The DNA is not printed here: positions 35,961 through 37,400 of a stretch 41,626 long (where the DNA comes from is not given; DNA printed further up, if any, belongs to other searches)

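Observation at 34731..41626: Convergent operons resembling an uncharacterised aminolipid or amino-glycolipid tailoring pathway (dedicated KS+ACP, omega-aminotransferase, FemAB-like GNAT, arginase-fold hydrolase; DegT plus ArnE/F-like flippase)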

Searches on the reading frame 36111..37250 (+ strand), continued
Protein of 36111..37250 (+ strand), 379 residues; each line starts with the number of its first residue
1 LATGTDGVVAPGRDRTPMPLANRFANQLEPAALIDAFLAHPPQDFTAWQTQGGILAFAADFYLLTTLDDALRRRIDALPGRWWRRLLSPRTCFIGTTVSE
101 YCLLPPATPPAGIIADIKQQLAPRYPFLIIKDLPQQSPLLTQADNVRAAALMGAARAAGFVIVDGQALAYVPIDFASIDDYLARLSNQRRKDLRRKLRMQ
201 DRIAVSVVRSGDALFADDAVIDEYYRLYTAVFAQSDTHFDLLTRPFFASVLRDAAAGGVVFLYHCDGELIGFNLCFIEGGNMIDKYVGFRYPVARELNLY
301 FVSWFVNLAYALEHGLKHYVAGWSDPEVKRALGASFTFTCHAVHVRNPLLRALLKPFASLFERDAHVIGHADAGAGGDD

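Call 75: search_protein_families(library=pfam, proteins=[L081:12134-13774:-, L036:11928-12833:+, L065:12211-13128:+, L076:12494-14125:+, L024:11882-14665:-, L024:14556-16730:-, L024:17074-19362:+, L019:12686-13561:-, L019:13584-14309:-], max_evalue=0.001)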
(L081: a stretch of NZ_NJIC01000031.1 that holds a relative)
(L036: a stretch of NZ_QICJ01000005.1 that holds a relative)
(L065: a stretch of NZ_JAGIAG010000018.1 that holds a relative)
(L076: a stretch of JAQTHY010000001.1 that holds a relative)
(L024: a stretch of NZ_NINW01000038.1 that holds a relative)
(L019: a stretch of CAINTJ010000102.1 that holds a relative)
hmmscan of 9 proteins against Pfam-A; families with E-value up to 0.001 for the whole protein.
L081:12134-13774:- (546 aa): 2 families
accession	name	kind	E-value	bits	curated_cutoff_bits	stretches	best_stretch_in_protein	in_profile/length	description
PF13231.12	PMT_2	-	1.1e-07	32.6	26.1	1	75-227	1-151/160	Dolichyl-phosphate-mannose-protein mannosyltransferase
PF02366.24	PMT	-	2.2e-05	24.6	22.7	1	45-199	28-191/245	Dolichyl-phosphate-mannose-protein mannosyltransferase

L036:11928-12833:+ (301 aa): 1 family
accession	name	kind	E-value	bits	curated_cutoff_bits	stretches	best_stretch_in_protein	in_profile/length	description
PF02517.21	Rce1-like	-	4e-16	59.5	22.4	1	158-261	2-93/93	Type II CAAX prenyl endopeptidase Rce1-like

L065:12211-13128:+ (305 aa): 3 families
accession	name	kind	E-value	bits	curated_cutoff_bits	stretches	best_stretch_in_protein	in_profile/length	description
PF00756.26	Esterase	-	1.6e-21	77.7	22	1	49-233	1-191/251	Putative esterase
PF00326.27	Peptidase_S9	-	0.00056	19.9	22.6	1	159-217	56-112/213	Prolyl oligopeptidase family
PF12146.15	Hydrolase_4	-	0.00067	19.5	27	1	155-299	62-202/239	Serine aminopeptidase, S33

L076:12494-14125:+ (543 aa): 0 families

L024:11882-14665:- (927 aa): 13 families
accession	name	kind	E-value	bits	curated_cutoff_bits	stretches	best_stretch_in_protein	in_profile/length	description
PF08245.18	Mur_ligase_M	-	1e-22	81.5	24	1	529-740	1-200/200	Mur ligase middle domain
PF08443.16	RimK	-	3.2e-14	53.4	21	2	256-360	1-106/188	RimK-like ATP-grasp domain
PF02875.26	Mur_ligase_C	-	4.5e-14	53.8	28.4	1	766-891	1-123/127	Mur ligase, glutamate ligase domain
PF18921.5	Cyanophycin_syn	-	3.8e-09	37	27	1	124-177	59-112/115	Cyanophycin synthase-like N-terminal domain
PF02786.22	CPSase_L_D2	-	7.8e-09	35.8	19.8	1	258-341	1-91/211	Carbamoyl-phosphate synthase L chain, ATP binding domain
PF01071.24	GARS_A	-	8e-08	32.8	27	1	258-349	2-99/194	Phosphoribosylglycinamide synthetase, ATP-grasp (A) domain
PF13549.11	ATP-grasp_5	-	1e-07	32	27.6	1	261-324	14-82/221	ATP-grasp domain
PF02222.28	ATP-grasp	-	6.7e-07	29.6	27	1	265-340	2-77/179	ATP-grasp domain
PF07478.18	Dala_Dala_lig_C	-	6.1e-06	26.3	24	1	268-353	4-95/204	D-ala D-ala ligase C-terminus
PF02655.19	ATP-grasp_3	-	7.5e-06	26.6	23.2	1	256-352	1-82/160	ATP-grasp domain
PF14397.11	ATPgrasp_ST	-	8e-06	25.7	31.4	1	255-317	18-84/278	Sugar-transfer associated ATP-grasp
PF16292.10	DUF4938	-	0.00027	20.8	32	0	583-673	215-300/302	Domain of unknown function (DUF4938)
PF02955.21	GSH-S_ATP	-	0.00031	20.7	23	0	290-360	29-103/175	Prokaryotic glutathione synthetase, ATP-grasp domain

L024:14556-16730:- (724 aa): 8 families
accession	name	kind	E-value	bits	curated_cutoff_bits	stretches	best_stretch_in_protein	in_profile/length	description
PF18921.5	Cyanophycin_syn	-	8.6e-36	122.8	27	1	29-140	3-114/115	Cyanophycin synthase-like N-terminal domain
PF08443.16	RimK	-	1.5e-08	34.9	21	1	218-321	2-106/188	RimK-like ATP-grasp domain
PF02222.28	ATP-grasp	-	1.6e-07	31.6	27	1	226-301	2-77/179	ATP-grasp domain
PF02786.22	CPSase_L_D2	-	4.8e-07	29.9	19.8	1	219-305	1-94/211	Carbamoyl-phosphate synthase L chain, ATP binding domain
PF08245.18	Mur_ligase_M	-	5.7e-07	30.1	24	1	486-637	1-151/200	Mur ligase middle domain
PF13549.11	ATP-grasp_5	-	6.9e-07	29.3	27.6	1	222-285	14-82/221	ATP-grasp domain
PF01071.24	GARS_A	-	4.1e-06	27.2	27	1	219-312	2-101/194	Phosphoribosylglycinamide synthetase, ATP-grasp (A) domain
PF07478.18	Dala_Dala_lig_C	-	0.00031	20.8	24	0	227-315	2-96/204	D-ala D-ala ligase C-terminus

L024:17074-19362:+ (762 aa): 2 families
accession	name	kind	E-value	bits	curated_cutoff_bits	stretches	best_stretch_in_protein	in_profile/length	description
PF00664.28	ABC_membrane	-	1.7e-45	156.3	28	1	184-455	1-268/274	ABC transporter transmembrane region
PF00005.33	ABC_tran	-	1e-34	120.5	25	1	522-671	1-137/137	ABC transporter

L019:12686-13561:- (291 aa): 5 families
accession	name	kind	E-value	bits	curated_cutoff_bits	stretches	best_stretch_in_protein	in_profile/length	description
PF12146.15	Hydrolase_4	-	1.7e-23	83.6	27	1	13-253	4-238/239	Serine aminopeptidase, S33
PF12697.13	Abhydrolase_6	-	2.4e-11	45.1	26.3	1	16-253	1-210/217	Alpha/beta hydrolase family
PF00561.26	Abhydrolase_1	-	1.5e-06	28.5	25.8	1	16-117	3-107/245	alpha/beta hydrolase fold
PF00326.27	Peptidase_S9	-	0.00033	20.7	22.6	0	62-115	44-97/213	Prolyl oligopeptidase family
PF00756.26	Esterase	-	0.00049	20.4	22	1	76-116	109-149/251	Putative esterase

L019:13584-14309:- (241 aa): 2 families
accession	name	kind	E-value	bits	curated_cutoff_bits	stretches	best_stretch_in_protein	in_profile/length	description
PF12710.13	HAD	-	3.5e-09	37.8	27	1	25-192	1-186/189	haloacid dehalogenase-like hydrolase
PF06888.18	Put_Phosphatase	-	2.7e-08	34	27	1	24-197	2-188/234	Putative Phosphatase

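Call 81: search_protein_representatives(alignment_id=A2)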
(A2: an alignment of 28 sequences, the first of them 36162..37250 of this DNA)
Query: 28 sequences, 354 profile positions. Proteins with E-value up to 0.001 (for the whole library): 1836; up to 1e-10: 582; up to 1e-30: 155. The best 150 are listed.
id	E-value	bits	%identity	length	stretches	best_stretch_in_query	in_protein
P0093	1.2e-162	557.5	-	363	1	4-352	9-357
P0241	1.3e-146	504.7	-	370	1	3-352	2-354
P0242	6.9e-143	492.5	-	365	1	3-349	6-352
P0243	1.7e-142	491.2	-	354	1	2-346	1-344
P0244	2.6e-142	490.6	-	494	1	3-351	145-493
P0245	8.8e-142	488.9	-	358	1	5-353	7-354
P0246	5.5e-138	476.4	-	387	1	4-353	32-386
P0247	4.3e-137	473.4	-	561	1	5-352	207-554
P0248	2.0e-135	468.0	-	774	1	5-351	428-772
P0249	4.5e-135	466.8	-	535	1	5-350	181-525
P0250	3.8e-134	463.8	-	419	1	5-352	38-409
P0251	8.0e-132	456.1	-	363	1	3-351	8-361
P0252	7.9e-129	446.3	-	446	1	3-349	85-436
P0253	3.4e-127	440.9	-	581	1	7-349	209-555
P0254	4.1e-127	440.6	-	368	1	5-352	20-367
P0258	4.0e-120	417.6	-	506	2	34-350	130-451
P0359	1.8e-35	139.2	-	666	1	126-339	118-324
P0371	7.1e-34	133.9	-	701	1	131-339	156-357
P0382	1.2e-32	129.9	-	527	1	32-321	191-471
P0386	3.5e-32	128.4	-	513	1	32-347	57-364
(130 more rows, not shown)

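Call 82: search_protein_families(library=pfam, proteins=[P0248, P0247, P0253, P0249, P0244, P0258, P0359, P0371, P0382, P0386], max_evalue=0.001)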
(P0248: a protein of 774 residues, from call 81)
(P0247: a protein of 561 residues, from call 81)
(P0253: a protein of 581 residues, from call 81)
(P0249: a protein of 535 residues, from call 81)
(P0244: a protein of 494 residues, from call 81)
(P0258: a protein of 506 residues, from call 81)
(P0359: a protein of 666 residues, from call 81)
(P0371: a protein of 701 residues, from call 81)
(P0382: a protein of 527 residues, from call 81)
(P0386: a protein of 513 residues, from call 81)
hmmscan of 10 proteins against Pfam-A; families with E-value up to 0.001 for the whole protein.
P0248 (774 aa): 4 families
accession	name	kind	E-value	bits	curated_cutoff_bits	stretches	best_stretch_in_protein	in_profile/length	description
PF00512.31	HisKA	-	2.7e-12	47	26.9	1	217-277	3-62/66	His Kinase A (phospho-acceptor) domain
PF04339.18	FemAB_like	-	1.9e-11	44.1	27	1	553-733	145-320/369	Peptidogalycan biosysnthesis/recognition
PF13480.13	Acetyltransf_6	-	3.7e-08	34.1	22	1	591-725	3-136/143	Acetyltransferase (GNAT) domain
PF00672.30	HAMP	-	1.5e-06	28.8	25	1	159-208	2-50/53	HAMP domain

P0247 (561 aa): 4 families
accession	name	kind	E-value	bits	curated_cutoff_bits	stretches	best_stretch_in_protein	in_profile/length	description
PF13480.13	Acetyltransf_6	-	3.1e-10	40.8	22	1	372-508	3-138/143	Acetyltransferase (GNAT) domain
PF04339.18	FemAB_like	-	4.4e-08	33.1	27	1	339-505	150-312/369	Peptidogalycan biosysnthesis/recognition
PF01292.26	Ni_hydr_CYTB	-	3.8e-06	27.2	30.1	1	43-179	29-171/179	Prokaryotic cytochrome b561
PF04377.21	ATE_C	-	0.00092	20.2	25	0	406-506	4-101/122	Arginine-tRNA-protein transferase, C terminus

P0253 (581 aa): 1 family
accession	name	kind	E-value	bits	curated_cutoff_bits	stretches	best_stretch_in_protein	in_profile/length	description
PF04339.18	FemAB_like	-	5.6e-12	45.9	27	1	335-509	143-312/369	Peptidogalycan biosysnthesis/recognition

P0249 (535 aa): 3 families
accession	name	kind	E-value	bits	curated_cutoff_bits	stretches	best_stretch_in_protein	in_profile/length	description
PF01292.26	Ni_hydr_CYTB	-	2.5e-10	40.8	30.1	1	43-147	41-166/179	Prokaryotic cytochrome b561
PF04339.18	FemAB_like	-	1.3e-08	34.9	27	1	308-478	146-312/369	Peptidogalycan biosysnthesis/recognition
PF13480.13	Acetyltransf_6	-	2.4e-08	34.7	22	1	344-476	2-133/143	Acetyltransferase (GNAT) domain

P0244 (494 aa): 3 families
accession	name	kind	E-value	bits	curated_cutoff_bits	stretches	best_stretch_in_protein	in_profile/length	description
PF04339.18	FemAB_like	-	3e-11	43.5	27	1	272-478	143-344/369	Peptidogalycan biosysnthesis/recognition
PF00892.27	EamA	-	1.3e-07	32.4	28.2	1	50-118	65-133/135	EamA-like transporter family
PF13480.13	Acetyltransf_6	-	0.00017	22.2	22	1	311-428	2-118/143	Acetyltransferase (GNAT) domain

P0258 (506 aa): 1 family
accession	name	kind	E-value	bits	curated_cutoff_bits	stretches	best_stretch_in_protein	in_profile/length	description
PF04339.18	FemAB_like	-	9.9e-16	58.3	27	1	231-430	144-337/369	Peptidogalycan biosysnthesis/recognition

P0359 (666 aa): 2 families
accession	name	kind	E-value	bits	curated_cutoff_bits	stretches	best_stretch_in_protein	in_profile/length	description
PF13480.13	Acetyltransf_6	-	9.2e-06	26.3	22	1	160-293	1-140/143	Acetyltransferase (GNAT) domain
PF04339.18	FemAB_like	-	7.3e-05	22.5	27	1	147-297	168-321/369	Peptidogalycan biosysnthesis/recognition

P0371 (701 aa): 3 families
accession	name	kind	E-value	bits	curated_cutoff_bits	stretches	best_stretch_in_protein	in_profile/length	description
PF00491.26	Arginase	-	2.4e-09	37.5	22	1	574-648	176-253/280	Arginase family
PF04339.18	FemAB_like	-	6.2e-08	32.6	27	1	181-341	169-329/369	Peptidogalycan biosysnthesis/recognition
PF13480.13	Acetyltransf_6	-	1.9e-07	31.7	22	1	193-326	1-140/143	Acetyltransferase (GNAT) domain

P0382 (527 aa): 3 families
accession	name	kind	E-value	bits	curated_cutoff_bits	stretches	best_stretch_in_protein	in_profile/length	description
PF04339.18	FemAB_like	-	5.1e-16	59.2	27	1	142-466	1-324/369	Peptidogalycan biosysnthesis/recognition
PF13480.13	Acetyltransf_6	-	1e-09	39.1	22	1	326-458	2-140/143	Acetyltransferase (GNAT) domain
PF00892.27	EamA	-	1.1e-05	26.2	28.2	1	46-116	63-133/135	EamA-like transporter family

P0386 (513 aa): 2 families
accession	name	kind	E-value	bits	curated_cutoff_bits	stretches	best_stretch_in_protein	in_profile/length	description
PF04339.18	FemAB_like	-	3.9e-12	46.4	27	1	119-355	113-346/369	Peptidogalycan biosysnthesis/recognition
PF13480.13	Acetyltransf_6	-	3.4e-09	37.4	22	1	192-327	2-142/143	Acetyltransferase (GNAT) domain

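Call 84: find_encoding_contigs(protein=P0371, flank=8000, max_places=2)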
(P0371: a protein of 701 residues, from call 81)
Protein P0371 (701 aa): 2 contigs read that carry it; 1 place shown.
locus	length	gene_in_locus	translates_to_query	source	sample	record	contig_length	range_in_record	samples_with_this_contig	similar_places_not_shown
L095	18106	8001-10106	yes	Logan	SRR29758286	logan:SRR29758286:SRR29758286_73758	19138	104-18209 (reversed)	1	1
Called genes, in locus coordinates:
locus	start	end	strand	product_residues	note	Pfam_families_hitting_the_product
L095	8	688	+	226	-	PF00072:Response_reg, PF00486:Trans_reg_C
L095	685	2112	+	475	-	PF00512:HisKA, PF02518:HATPase_c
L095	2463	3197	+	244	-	PF00702:Hydrolase (weak), PF06888:Put_Phosphatase, PF12710:HAD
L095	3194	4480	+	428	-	PF01546:Peptidase_M20, PF07687:M20_dimer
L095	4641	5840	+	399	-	PF00202:Aminotran_3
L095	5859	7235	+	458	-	PF00501:AMP-binding, PF14535:AMP-binding_C_2 (weak)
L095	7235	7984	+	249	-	PF00657:Lipase_GDSL (weak), PF13472:Lipase_GDSL_2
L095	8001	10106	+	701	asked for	PF04339:FemAB_like, PF13480:Acetyltransf_6 (weak), PF00491:Arginase (weak)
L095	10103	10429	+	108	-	PF00892:EamA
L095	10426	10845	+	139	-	-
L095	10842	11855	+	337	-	PF03537:Glyco_hydro_114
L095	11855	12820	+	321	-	-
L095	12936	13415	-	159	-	PF04239:DUF421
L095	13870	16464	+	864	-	PF02837:Glyco_hydro_2_N, PF22666:Glyco_hydro_2_N2, PF00703:Glyco_hydro_2, PF02836:Glyco_hydro_2_C, PF18565:Glyco_hydro2_C5 (weak), PF00754:F5_F8_type_C, PF22633:F5_F8_type_C_2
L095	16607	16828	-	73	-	-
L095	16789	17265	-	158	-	-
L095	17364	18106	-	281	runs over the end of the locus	?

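Call 85: find_encoding_contigs(protein=P0244, flank=8000, max_places=2)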
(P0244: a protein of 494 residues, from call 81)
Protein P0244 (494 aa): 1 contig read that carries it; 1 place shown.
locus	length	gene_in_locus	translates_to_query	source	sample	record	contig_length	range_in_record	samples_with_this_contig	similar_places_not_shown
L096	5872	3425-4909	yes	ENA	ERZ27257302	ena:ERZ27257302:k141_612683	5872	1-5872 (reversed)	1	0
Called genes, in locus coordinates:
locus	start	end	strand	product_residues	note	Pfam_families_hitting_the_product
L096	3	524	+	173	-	?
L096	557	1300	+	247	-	PF00202:Aminotran_3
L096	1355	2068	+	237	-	PF00202:Aminotran_3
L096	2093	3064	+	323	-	PF12146:Hydrolase_4, PF12697:Abhydrolase_6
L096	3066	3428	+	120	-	PF00892:EamA (weak)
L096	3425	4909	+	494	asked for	PF00892:EamA, PF04339:FemAB_like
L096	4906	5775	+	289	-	-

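Call 86: find_encoding_contigs(protein=P0382, flank=8000, max_places=2)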
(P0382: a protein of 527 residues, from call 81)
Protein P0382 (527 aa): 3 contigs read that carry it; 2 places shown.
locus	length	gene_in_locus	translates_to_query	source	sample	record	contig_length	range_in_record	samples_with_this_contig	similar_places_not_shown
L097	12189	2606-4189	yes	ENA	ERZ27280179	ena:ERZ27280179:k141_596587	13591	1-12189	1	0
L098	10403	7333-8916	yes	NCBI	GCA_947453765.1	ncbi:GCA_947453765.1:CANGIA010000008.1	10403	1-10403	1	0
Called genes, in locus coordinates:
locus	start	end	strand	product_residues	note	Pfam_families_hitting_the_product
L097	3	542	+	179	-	?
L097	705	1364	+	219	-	PF12710:HAD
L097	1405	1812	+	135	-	PF00892:EamA (weak)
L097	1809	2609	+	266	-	PF00561:Abhydrolase_1, PF12146:Hydrolase_4, PF12697:Abhydrolase_6, PF00326:Peptidase_S9 (faint)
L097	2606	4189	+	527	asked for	PF00892:EamA (weak), PF04339:FemAB_like, PF13480:Acetyltransf_6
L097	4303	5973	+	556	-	PF02771:Acyl-CoA_dh_N, PF02770:Acyl-CoA_dh_M, PF00441:Acyl-CoA_dh_1, PF08028:Acyl-CoA_dh_2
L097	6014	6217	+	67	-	PF11137:DUF2909, PF04588:HIG_1_N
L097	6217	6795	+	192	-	PF01923:Cob_adeno_trans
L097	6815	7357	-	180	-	PF03473:MOSC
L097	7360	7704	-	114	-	PF10984:DUF2794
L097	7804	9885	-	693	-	PF00771:FHIPEP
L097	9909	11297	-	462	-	PF00158:Sigma54_activat, PF13191:AAA_16 (faint), PF14532:Sigma54_activ_2, PF07728:AAA_5 (weak), PF25601:AAA_lid_14, PF02954:HTH_8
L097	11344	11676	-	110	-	PF28396:SepQ_C (weak), PF01052:FliMN_C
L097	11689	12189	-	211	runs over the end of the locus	-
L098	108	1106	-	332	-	PF08240:ADH_N, PF00107:ADH_zinc_N, PF13602:ADH_zinc_N_2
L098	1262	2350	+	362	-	PF01757:Acyl_transf_3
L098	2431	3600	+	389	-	PF21016:RlmN_N, PF04055:Radical_SAM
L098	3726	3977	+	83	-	PF00550:PP-binding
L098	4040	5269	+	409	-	PF00109:ketoacyl-synt, PF00108:Thiolase_N (weak), PF02801:Ketoacyl-synt_C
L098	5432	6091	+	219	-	PF12710:HAD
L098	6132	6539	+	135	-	PF00892:EamA (weak)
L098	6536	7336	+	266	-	PF00561:Abhydrolase_1, PF12146:Hydrolase_4, PF12697:Abhydrolase_6, PF00326:Peptidase_S9 (faint)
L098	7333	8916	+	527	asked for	PF00892:EamA (weak), PF04339:FemAB_like, PF13480:Acetyltransf_6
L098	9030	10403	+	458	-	?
